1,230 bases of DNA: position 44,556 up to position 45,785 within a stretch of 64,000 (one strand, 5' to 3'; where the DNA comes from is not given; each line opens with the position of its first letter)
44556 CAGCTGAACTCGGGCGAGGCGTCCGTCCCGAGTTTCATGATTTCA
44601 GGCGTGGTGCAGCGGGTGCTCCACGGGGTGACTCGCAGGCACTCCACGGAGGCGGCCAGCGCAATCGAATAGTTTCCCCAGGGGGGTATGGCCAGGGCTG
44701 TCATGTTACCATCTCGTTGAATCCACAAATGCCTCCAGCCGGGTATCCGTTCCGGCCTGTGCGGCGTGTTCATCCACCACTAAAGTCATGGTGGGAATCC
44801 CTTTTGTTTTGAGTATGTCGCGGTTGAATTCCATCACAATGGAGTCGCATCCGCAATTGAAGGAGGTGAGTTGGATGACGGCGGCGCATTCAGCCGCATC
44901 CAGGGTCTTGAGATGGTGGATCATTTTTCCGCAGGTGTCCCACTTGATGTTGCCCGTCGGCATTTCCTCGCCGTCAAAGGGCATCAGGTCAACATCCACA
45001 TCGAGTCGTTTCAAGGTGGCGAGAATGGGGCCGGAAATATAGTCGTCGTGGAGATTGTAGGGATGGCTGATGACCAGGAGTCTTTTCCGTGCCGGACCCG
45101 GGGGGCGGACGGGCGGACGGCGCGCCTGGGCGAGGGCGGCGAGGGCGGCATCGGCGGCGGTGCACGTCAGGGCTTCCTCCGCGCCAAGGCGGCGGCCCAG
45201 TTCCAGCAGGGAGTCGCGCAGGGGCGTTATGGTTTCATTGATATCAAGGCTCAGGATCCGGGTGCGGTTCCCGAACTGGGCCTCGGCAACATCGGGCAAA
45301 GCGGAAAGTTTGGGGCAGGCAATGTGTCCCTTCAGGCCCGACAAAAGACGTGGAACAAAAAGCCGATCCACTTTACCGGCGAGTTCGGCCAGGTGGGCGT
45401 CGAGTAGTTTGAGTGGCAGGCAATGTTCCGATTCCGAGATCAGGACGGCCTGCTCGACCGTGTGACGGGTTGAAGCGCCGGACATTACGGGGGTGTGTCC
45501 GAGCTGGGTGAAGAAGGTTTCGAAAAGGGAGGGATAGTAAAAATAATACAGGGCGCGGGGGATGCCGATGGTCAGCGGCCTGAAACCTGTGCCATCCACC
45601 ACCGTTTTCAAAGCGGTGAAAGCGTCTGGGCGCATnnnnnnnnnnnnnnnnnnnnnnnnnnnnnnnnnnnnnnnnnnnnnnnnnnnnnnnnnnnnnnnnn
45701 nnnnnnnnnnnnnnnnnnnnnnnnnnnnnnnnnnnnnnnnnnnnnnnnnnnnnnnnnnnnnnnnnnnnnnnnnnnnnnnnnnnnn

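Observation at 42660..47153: HgdC-like activase with two DUF2229-type partners, one fused to a phytoene-desaturase-family FAD oxidoreductase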

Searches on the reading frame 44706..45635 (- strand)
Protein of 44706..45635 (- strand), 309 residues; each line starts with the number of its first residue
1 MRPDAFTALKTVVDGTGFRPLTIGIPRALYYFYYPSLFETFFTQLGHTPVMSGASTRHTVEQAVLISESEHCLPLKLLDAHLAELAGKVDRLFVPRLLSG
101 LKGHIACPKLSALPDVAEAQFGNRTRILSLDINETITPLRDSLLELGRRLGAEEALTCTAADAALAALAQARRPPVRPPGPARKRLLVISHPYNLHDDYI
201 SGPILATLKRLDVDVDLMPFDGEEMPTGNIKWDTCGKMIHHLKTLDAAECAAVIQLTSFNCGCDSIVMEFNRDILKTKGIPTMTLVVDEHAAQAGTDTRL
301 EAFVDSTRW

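Call 22: find_homologous_proteins(query=window:44706-45635:-, max_evalue=0.001)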
Query window:44706-45635:- (309 aa): 266 proteins with E <= 0.001 among 8000 candidates; the best 120 are listed.
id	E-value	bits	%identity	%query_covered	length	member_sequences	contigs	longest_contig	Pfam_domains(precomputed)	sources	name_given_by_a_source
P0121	4.1e-179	612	92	94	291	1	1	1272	PF09989.16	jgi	jgi:predicted nucleotide-binding protein (sugar kinase/HSP70/actin superfamily)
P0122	2.8e-128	445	69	94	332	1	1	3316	PF06050.20,PF09989.16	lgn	-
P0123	3.9e-123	429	66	96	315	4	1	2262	PF09989.16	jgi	jgi:predicted nucleotide-binding protein (sugar kinase/HSP70/actin superfamily)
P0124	3.4e-107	376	60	93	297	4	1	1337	PF09989.16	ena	-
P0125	8.3e-107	375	56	99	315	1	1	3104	PF09989.16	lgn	-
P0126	2.0e-103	364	59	93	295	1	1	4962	PF06050.20,PF09989.16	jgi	-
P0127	5.9e-102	359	57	93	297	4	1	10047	PF06050.20,PF09989.16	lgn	-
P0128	9.1e-102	358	56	97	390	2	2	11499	PF06050.20,PF09989.16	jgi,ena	-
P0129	7.6e-101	355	56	93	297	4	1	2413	PF09989.16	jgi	-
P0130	4.0e-100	353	58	93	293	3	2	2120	PF06050.20,PF09989.16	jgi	-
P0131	1.3e-99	351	59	93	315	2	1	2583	PF09989.16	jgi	jgi:predicted nucleotide-binding protein (sugar kinase/HSP70/actin superfamily)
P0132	2.5e-98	347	55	94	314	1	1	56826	PF09989.16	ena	-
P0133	3.5e-98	347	57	94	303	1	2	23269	PF06050.20,PF09989.16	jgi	-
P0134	7.8e-98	346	55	94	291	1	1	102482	PF06050.20,PF09989.16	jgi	jgi:predicted nucleotide-binding protein (sugar kinase/HSP70/actin superfamily)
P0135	5.5e-97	343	56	93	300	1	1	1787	PF09989.16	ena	-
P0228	3.1e-82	294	51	92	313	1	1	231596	PF06050.20,PF09989.16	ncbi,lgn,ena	-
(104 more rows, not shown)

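Call 23: find_encoding_contigs(protein=P0122, flank=8000, max_places=2)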
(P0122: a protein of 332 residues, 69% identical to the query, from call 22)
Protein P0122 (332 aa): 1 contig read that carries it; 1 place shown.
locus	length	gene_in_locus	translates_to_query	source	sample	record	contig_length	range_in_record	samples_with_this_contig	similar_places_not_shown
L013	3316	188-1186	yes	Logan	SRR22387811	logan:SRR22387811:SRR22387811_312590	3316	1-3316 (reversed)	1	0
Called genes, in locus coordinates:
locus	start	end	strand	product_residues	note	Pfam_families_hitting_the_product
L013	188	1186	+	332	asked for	PF09989:DUF2229, PF06050:HGD-D (weak)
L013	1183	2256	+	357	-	PF06050:HGD-D (weak)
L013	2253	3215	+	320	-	PF01869:BcrAD_BadFG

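Call 24: find_encoding_contigs(protein=P0134, flank=8000, max_places=2)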
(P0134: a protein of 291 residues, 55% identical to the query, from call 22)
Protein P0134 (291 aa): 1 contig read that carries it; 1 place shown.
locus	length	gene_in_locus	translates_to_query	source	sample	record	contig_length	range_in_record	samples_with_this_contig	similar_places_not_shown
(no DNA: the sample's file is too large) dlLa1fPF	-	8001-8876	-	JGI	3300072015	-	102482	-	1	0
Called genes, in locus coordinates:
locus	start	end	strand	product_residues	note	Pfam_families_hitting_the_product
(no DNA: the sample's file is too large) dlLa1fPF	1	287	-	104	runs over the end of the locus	PF12844:HTH_19 (weak), PF13560:HTH_31, PF01381:HTH_3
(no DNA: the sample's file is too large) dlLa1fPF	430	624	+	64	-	-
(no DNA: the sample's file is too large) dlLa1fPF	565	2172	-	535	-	PF00884:Sulfatase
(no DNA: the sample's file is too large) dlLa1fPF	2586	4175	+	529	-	PF00082:Peptidase_S8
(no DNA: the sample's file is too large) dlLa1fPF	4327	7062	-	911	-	PF00884:Sulfatase, PF01663:Phosphodiest (faint), PF16347:SGSH_C, PF00884:Sulfatase, PF16347:SGSH_C (weak)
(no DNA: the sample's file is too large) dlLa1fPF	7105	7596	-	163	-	PF05163:DinB (weak), PF12867:DinB_2 (weak)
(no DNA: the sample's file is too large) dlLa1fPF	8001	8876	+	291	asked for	PF09989:DUF2229, PF06050:HGD-D (faint)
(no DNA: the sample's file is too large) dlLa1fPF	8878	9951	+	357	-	PF09989:DUF2229 (faint), PF06050:HGD-D (weak)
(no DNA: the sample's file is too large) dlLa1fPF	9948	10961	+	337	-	PF01869:BcrAD_BadFG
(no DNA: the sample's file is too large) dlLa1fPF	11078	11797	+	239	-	PF00106:adh_short, PF01370:Epimerase (weak), PF08659:KR, PF13561:adh_short_C2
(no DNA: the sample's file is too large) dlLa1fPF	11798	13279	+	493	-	PF00890:FAD_binding_2 (weak), PF01266:DAO (weak), PF01593:Amino_oxidase, PF03486:HI0933_like (faint), PF12831:FAD_oxidored, PF13450:NAD_binding_8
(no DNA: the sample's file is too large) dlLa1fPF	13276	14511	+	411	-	PF00109:ketoacyl-synt, PF00108:Thiolase_N (weak), PF02801:Ketoacyl-synt_C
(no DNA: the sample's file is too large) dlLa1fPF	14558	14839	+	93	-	PF00550:PP-binding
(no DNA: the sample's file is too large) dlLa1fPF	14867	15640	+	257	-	PF01553:Acyltransferase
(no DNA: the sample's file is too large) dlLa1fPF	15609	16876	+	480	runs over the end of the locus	PF13186:SPASM, PF22817:ApeP-like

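Call 25: find_encoding_contigs(protein=P0228, flank=8000, max_places=2)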
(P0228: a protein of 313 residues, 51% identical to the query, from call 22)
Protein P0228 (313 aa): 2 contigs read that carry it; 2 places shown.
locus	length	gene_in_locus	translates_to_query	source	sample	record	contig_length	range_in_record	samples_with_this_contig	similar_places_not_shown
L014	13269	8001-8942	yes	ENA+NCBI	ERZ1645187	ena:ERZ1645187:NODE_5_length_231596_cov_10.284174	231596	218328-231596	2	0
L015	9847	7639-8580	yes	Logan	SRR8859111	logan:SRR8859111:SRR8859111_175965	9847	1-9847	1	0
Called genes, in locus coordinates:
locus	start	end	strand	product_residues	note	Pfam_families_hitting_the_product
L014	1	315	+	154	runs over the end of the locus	PF02472:ExbD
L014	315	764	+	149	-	PF02472:ExbD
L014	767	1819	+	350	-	-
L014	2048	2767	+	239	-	-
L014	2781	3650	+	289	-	PF05140:ResB (faint)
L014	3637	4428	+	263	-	PF01578:Cytochrom_C_asm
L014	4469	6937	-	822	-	PF14522:Cytochrome_C7 (faint)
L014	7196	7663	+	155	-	-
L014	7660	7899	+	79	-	-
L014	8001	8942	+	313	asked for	PF09989:DUF2229, PF06050:HGD-D (weak)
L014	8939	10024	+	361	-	-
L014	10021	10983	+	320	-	PF01869:BcrAD_BadFG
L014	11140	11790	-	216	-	PF01648:ACPS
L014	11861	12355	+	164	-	PF06725:3D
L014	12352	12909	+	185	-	PF06725:3D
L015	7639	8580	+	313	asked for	PF09989:DUF2229, PF06050:HGD-D (weak)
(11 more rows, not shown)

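Call 39: find_related_loci(query=A2, collection=metagenome_contigs, flank=10000)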
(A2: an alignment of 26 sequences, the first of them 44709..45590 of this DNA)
Query A2 (294 aa) in metagenome_contigs; peptide patterns used: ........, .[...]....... (x = any residue, [..] = any of these).
145 stretches matched a pattern; 53 encode a relative of the query (tblastn E <= 1e-3); 53 distinct loci.
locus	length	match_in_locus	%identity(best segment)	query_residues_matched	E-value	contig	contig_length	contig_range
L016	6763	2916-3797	92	1-294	3e-178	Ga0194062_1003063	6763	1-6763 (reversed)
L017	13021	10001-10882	69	1-294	6e-127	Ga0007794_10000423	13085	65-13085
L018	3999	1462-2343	64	1-294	2e-127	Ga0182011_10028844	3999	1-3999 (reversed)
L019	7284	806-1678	57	4-294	1e-109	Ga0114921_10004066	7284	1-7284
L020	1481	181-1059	56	3-294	1e-115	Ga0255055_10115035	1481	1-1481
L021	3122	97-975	50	4-294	6e-101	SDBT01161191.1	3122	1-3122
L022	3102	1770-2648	50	4-294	6e-100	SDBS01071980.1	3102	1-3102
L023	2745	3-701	62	62-294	7e-99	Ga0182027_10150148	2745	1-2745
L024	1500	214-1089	53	4-294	1e-101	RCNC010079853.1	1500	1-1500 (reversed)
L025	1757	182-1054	50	5-294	2e-100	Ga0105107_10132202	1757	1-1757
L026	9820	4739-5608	50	6-294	1e-94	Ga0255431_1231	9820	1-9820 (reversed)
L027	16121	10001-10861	52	7-293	6e-94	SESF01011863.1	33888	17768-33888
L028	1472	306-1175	50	6-294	2e-99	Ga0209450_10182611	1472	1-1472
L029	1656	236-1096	51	7-293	2e-98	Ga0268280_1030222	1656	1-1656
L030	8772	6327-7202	50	4-294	6e-92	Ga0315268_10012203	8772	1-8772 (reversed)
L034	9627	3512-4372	50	7-293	4e-90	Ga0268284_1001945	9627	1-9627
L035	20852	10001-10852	45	8-294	1e-89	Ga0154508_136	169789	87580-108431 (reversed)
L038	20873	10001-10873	49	5-294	5e-88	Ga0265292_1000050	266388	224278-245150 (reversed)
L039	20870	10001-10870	49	6-294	1e-87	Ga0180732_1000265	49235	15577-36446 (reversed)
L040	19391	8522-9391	48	6-294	2e-87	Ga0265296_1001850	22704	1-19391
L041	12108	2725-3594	48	6-294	2e-87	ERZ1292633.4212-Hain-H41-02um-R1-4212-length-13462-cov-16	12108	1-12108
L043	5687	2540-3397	48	5-293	4e-85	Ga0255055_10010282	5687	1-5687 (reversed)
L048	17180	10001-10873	45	6-294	4e-81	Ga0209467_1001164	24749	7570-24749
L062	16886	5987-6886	31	6-293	6e-45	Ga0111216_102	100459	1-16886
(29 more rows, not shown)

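Call 45: search_protein_families(library=pfam, proteins=[L039:4057-5418:-, L039:5426-6694:-, L038:18609-19988:-, L040:15915-17138:-, L034:6394-8451:+, L027:5156-5641:+, L027:4806-5153:+, L039:6694-7359:-, L030:4642-6081:+, L039:13194-14759:-], max_evalue=0.001)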
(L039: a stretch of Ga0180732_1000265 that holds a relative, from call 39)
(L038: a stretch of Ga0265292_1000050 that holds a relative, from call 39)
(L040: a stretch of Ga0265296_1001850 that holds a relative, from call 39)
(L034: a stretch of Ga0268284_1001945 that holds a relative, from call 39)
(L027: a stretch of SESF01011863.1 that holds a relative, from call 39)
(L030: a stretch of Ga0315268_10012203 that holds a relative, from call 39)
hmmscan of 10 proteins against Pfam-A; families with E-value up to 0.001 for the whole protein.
L039:4057-5418:- (454 aa): 2 families
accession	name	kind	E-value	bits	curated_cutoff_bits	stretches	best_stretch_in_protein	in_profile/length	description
PF02310.24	B12-binding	-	6.7e-20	71.6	32.1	1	9-135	4-120/121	B12 binding domain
PF04055.27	Radical_SAM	-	3.5e-14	53.8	29.5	1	186-341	4-161/166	Radical SAM superfamily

L039:5426-6694:- (423 aa): 2 families
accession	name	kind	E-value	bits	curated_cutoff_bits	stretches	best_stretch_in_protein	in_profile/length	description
PF02310.24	B12-binding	-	2.6e-08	34.1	32.1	1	42-118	34-120/121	B12 binding domain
PF04055.27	Radical_SAM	-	4.3e-06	27.5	29.5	1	170-307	4-164/166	Radical SAM superfamily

L038:18609-19988:- (460 aa): 0 families

L040:15915-17138:- (408 aa): 4 families
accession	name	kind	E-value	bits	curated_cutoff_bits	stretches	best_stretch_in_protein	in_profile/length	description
PF12831.13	FAD_oxidored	-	1e-76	259.4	27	1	6-399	1-407/416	FAD dependent oxidoreductase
PF01266.30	DAO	-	7.6e-09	36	27.9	1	6-44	1-40/353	FAD dependent oxidoreductase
PF00890.30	FAD_binding_2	-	0.00011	22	20.4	1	6-42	1-37/414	FAD binding domain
PF01134.28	GIDA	-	0.00012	21.7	22.1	1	6-34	1-29/391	Glucose inhibited division protein A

L034:6394-8451:+ (686 aa): 3 families
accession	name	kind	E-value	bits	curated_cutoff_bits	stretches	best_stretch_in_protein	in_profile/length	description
PF00535.33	Glycos_transf_2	-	2.5e-19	70.3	23.3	1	18-133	3-122/168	Glycosyl transferase family 2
PF03279.18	Lip_A_acyltrans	-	2.1e-12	47.3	22.3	1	504-685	117-295/295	Bacterial lipid A biosynthesis acyltransferase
PF09835.14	DUF2062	-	2.3e-11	44.3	27.4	1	266-396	9-144/147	Uncharacterized protein conserved in bacteria (DUF2062)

L027:5156-5641:+ (162 aa): 3 families
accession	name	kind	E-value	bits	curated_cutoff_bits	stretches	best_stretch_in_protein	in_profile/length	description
PF13279.12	4HBT_2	-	2.2e-13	51.1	25.5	1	28-136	1-110/122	Thioesterase-like superfamily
PF01643.23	Acyl-ACP_TE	-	7.1e-05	23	23.7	1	36-145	18-128/131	Acyl-ACP thioesterase N-terminal domain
PF03061.28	4HBT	-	0.00012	22.7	20.6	1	37-118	2-76/79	Thioesterase superfamily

L027:4806-5153:+ (116 aa): 2 families
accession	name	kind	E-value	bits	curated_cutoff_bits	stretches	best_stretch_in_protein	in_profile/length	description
PF07977.19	FabA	-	3.7e-08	33.5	23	1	21-83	35-110/138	FabA-like domain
PF22818.2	ApeI-like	-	7.2e-07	29.9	28.5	1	22-87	25-90/119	ApeI dehydratase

L039:6694-7359:- (222 aa): 0 families

L030:4642-6081:+ (480 aa): 2 families
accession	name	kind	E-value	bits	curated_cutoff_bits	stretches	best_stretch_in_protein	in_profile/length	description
PF00501.34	AMP-binding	-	2.5e-54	185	29.9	1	10-346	4-384/384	AMP-binding enzyme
PF13193.12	AMP-binding_C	-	3e-16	60.6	24.5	1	396-473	1-76/76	AMP-binding enzyme C-terminal domain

L039:13194-14759:- (522 aa): 12 families
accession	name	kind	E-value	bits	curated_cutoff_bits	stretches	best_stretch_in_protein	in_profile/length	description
PF01593.30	Amino_oxidase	-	3.2e-19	70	19.8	1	18-499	1-439/443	Flavin containing amine oxidoreductase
PF13450.12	NAD_binding_8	-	8.3e-17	61.7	21.9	1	13-80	1-68/68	NAD(P)-binding Rossmann-like domain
PF01946.23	Thi4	-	1.8e-08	34.4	26.2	1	8-48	17-58/235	Thi4 family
PF01266.30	DAO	-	1.5e-07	31.7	27.9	1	10-45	1-37/353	FAD dependent oxidoreductase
PF00890.30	FAD_binding_2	-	5.7e-07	29.5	20.4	1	10-48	1-39/414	FAD binding domain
PF12831.13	FAD_oxidored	-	6.7e-07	29.4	27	1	10-46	1-37/416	FAD dependent oxidoreductase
PF03486.20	HI0933_like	-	2.2e-06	27.8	50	1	10-45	2-37/244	HI0933-like protein Rossmann domain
PF01494.25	FAD_binding_3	-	7.4e-06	25.9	22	1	9-39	2-32/349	FAD binding domain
PF05834.18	Lycopene_cycl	-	1.2e-05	25.1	23.4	1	10-43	1-36/380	Lycopene cyclase protein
PF00070.33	Pyr_redox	-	4.7e-05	24.3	22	0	11-43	2-34/82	Pyridine nucleotide-disulphide oxidoreductase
PF07992.20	Pyr_redox_2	-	6.3e-05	23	26.1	1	10-43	144-177/291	Pyridine nucleotide-disulphide oxidoreductase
PF01134.28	GIDA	-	0.00017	21.2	22.1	0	10-37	1-28/391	Glucose inhibited division protein A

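Call 47: search_protein_representatives(protein=window:44709-45635:-)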
Query: 309 residues. Proteins with E-value up to 0.001 (for the whole library): 1651; up to 1e-10: 843; up to 1e-30: 90. The best 150 are listed.
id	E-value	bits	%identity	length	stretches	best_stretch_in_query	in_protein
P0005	3.0e-156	535.7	67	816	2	1-309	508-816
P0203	2.0e-84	299.8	50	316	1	11-306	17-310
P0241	2.5e-79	283.1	50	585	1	19-307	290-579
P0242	1.9e-75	270.3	48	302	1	22-309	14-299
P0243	2.7e-74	266.5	49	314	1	22-309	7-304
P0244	2.3e-63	230.6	42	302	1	23-309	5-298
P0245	3.9e-62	226.6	46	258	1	50-309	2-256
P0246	2.0e-51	191.5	48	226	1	19-237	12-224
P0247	3.1e-47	177.7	40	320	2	23-227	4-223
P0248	9.7e-45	169.5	36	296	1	21-306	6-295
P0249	4.9e-44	167.2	34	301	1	23-307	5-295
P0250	1.8e-43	165.4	46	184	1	127-309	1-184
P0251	7.5e-43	163.3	36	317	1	22-306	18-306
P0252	3.7e-42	161.0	40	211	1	102-309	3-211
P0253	4.0e-42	160.9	38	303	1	22-306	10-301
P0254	2.3e-40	155.1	37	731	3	22-160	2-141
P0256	3.2e-37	144.8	40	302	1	20-308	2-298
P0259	2.8e-36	141.7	37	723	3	22-167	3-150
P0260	4.1e-36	141.2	38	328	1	21-306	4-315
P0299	5.1e-32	127.7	32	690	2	22-308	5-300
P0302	6.7e-32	127.3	33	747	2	22-305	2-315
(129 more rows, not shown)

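Call 50: list_cluster_members(proteins=[P0254, P0259, P0299, P0302, P0256, P0260, P0248, P0249, P0244, P0242])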
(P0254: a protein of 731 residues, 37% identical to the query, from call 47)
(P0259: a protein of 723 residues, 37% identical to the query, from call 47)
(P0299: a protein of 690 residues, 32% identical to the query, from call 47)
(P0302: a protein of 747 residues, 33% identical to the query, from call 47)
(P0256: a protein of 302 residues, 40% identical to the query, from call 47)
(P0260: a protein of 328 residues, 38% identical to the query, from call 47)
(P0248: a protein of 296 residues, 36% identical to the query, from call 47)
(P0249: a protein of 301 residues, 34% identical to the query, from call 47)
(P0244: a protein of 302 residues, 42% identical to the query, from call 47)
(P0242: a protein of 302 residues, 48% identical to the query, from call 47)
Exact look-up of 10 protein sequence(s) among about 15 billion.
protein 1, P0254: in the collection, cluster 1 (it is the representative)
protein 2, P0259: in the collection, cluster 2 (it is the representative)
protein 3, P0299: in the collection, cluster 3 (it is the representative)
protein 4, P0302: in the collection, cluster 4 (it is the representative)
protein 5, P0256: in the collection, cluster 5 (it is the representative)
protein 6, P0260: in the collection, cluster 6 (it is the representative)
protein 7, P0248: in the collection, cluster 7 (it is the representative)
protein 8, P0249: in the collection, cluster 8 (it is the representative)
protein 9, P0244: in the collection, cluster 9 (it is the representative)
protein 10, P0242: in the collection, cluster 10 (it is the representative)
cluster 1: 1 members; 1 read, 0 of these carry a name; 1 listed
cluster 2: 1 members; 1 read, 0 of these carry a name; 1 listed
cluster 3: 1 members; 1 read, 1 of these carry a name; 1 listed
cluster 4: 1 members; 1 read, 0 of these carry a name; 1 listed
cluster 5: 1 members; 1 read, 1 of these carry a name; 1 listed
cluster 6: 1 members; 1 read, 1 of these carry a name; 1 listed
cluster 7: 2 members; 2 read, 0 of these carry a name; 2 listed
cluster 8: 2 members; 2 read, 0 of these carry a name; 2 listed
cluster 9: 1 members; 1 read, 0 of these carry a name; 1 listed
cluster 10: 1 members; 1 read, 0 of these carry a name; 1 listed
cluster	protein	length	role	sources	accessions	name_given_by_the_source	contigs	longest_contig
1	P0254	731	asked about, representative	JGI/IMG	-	-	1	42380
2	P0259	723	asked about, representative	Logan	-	-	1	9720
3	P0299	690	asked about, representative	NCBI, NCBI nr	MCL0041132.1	acyl-CoA dehydratase activase-related protein [Dehalococcoidia bacterium]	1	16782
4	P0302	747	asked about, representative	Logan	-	-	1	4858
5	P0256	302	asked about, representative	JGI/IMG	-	predicted nucleotide-binding protein (sugar kinase/HSP70/actin superfamily)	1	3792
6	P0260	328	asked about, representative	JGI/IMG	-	predicted nucleotide-binding protein (sugar kinase/HSP70/actin superfamily)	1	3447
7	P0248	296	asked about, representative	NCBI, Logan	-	-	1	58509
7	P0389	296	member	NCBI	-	-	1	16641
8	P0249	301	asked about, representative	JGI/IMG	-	-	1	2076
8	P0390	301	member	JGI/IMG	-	-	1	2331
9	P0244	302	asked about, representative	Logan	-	-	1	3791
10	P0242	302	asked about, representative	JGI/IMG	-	-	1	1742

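Call 51: search_dna_similar(query=window:44709-45590:-, collection=plasmids, mode=protein, max_evalue=0.001, max_rows=20)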
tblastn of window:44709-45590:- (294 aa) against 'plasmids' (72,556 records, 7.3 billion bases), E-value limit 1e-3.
Records with a match: 5; places in all: 5; records where one place covers at least 80% of the query: 0.
Best place of each record, by identity: <60% 5.
By first word of the organism name: Listeria 2; Monoglobus 1; Paraclostridium 1; Collinsella 1.
By predicted mobility (MOB-suite, as given by PLSDB): non-mobilizable 5.
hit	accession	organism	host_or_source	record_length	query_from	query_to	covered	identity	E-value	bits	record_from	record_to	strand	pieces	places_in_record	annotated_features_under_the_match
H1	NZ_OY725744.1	Monoglobus pectinilyticus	-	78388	6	293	74%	33.0%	2e-11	132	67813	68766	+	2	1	acyl-CoA dehydratase activase-related protein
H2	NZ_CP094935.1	Paraclostridium bifermentans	Homo sapiens,feces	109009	7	115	37%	30.2%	8e-7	58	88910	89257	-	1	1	acyl-CoA dehydratase activase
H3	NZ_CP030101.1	Listeria monocytogenes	Environment,water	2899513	7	101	32%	33.0%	1e-5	54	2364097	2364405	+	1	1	none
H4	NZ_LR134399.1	Listeria monocytogenes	Homo sapiens,Vein blood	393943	7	101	32%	32.0%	2e-4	50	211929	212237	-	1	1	2-hydroxyacyl-CoA dehydratase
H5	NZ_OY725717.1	Collinsella aerofaciens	-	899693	1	80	27%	36.6%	7e-6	55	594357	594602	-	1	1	acyl-CoA dehydratase activase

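Call 52: get_annotated_region(hit=H4, flank=6000)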
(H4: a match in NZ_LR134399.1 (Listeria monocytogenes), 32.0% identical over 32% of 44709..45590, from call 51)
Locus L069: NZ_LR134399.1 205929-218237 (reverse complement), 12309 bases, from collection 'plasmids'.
description: Listeria monocytogenes strain NCTC7974 plasmid 2, complete sequence
organism: Listeria monocytogenes (NCBI taxid 1639)
taxonomy: Bacteria; Bacillota; Bacilli; Bacillales; Listeriaceae; Listeria; Listeria monocytogenes
host: -; source: Homo sapiens,Vein blood; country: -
typing (MOB-suite, as given by PLSDB): non-mobilizable
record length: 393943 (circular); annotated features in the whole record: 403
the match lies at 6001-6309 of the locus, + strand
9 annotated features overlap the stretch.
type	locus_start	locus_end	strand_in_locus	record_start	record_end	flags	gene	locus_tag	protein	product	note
CDS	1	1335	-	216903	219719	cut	-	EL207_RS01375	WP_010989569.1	sigma-54-dependent transcriptional regulator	-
CDS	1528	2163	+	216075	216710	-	-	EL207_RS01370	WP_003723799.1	FMN-dependent NADH-azoreductase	-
CDS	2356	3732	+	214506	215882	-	-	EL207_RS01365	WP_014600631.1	amino acid permease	GO:0006865 - amino acid transport [Evidence IEA]; GO:0055085 - transmembrane transport [Evidence IEA]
CDS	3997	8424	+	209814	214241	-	-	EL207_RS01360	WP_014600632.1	2-hydroxyacyl-CoA dehydratase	-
CDS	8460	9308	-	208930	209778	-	-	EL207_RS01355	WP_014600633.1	PhzF family phenazine biosynthesis protein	GO:0009058 - biosynthetic process [Evidence IEA]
CDS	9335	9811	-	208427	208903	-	ybaK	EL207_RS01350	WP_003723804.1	Cys-tRNA(Pro) deacylase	GO:0043039 - tRNA aminoacylation [Evidence IEA]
CDS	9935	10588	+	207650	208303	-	-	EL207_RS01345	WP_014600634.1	DUF5105 domain-containing protein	-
CDS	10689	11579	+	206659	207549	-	-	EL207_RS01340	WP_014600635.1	carbon-nitrogen hydrolase family protein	-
CDS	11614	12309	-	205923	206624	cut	-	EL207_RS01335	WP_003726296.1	DUF554 domain-containing protein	-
